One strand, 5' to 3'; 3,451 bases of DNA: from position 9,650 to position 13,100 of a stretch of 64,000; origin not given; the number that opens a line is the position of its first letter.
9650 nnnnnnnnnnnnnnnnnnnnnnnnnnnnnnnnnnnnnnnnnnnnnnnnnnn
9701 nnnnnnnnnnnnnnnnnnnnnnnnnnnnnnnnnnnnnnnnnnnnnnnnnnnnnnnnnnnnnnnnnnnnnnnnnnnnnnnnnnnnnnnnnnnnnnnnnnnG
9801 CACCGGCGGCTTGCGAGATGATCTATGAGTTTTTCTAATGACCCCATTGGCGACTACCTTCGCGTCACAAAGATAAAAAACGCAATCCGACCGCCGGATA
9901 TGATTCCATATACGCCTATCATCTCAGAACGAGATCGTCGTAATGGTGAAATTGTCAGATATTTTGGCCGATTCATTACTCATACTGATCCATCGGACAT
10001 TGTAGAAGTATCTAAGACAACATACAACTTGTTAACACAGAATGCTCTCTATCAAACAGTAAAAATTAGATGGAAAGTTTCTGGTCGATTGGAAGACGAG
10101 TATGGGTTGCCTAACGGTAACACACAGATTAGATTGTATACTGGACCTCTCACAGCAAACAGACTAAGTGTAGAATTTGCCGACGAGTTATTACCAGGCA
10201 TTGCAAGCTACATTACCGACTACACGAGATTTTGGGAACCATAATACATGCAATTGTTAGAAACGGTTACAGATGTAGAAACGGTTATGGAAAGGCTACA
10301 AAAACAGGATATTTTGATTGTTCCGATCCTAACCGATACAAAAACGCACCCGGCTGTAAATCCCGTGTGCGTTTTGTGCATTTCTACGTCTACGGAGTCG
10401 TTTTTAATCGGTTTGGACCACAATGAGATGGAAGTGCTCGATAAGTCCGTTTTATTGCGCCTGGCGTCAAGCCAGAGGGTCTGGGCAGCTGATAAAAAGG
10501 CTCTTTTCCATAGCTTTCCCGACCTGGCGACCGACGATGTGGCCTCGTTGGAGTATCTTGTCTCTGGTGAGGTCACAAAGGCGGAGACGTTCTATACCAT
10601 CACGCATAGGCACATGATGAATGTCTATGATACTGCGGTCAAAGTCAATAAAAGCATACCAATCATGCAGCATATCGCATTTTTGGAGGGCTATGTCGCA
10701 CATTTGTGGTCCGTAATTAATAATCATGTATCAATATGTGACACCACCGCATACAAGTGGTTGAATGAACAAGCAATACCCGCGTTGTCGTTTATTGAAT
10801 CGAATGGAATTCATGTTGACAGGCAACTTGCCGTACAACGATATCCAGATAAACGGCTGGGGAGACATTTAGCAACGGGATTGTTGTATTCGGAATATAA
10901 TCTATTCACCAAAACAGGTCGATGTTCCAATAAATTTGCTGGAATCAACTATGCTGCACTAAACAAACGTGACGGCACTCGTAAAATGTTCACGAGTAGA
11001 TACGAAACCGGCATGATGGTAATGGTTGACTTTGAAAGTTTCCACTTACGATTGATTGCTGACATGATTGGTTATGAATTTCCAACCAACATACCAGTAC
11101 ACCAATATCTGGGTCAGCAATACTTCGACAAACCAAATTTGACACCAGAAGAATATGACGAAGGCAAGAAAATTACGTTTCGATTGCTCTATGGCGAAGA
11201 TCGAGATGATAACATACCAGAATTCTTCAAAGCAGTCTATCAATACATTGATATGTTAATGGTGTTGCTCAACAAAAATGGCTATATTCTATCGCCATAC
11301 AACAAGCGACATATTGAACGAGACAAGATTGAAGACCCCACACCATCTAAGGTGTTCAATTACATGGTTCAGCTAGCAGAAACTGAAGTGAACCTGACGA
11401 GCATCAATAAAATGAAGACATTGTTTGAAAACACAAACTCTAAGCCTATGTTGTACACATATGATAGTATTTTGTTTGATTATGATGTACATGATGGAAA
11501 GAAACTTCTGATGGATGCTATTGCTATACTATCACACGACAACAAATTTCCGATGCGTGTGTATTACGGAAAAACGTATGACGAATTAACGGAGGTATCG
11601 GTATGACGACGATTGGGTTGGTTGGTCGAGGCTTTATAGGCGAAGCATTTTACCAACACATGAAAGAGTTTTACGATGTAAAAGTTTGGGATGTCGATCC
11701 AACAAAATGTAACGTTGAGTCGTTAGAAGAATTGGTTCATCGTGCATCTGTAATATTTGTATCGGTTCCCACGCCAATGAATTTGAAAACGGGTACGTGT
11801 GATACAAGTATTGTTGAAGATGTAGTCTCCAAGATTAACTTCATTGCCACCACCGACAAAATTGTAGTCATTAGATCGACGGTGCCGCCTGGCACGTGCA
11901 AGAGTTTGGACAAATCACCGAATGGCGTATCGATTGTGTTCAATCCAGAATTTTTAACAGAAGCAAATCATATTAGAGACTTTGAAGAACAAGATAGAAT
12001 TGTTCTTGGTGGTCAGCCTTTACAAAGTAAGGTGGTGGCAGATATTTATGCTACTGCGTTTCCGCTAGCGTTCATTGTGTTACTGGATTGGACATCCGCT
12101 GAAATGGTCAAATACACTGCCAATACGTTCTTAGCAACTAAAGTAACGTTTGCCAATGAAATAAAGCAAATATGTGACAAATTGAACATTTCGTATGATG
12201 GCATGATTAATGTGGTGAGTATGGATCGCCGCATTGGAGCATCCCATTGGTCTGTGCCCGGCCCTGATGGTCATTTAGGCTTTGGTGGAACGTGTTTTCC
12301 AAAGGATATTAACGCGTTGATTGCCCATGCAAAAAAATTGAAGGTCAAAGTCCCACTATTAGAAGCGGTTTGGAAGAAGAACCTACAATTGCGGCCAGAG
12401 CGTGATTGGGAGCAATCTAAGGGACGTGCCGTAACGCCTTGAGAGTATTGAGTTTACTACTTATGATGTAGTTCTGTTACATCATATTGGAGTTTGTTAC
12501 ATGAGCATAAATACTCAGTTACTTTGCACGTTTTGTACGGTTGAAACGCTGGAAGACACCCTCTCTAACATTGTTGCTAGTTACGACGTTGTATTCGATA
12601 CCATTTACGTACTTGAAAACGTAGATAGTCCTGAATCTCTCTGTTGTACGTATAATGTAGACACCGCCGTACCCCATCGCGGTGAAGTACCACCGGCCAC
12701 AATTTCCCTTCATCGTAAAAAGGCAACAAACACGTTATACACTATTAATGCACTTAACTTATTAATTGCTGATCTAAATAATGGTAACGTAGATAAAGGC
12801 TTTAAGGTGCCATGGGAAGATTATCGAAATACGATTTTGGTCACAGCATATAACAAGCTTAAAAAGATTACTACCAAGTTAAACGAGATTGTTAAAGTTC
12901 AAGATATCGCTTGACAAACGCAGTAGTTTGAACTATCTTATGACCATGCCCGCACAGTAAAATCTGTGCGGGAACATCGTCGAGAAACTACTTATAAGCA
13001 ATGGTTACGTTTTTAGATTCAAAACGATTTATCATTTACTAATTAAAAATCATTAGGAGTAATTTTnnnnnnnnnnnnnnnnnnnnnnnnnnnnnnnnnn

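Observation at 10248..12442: Minimal diverged family-A polymerase-like gene coupled to a truncated UDP-glucose dehydrogenase-like gene, alongside a complete PolB replicase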

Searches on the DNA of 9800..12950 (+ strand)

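Call 5: search_dna_similar(query=window:9800-12950:+, collection=phages, mode=near, max_rows=20)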
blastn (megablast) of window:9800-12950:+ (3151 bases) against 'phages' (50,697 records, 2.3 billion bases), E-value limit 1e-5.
No match.
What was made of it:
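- Tried and rejected: (7) A megablast of the locus against 50,697 phage records found no match (call 5).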
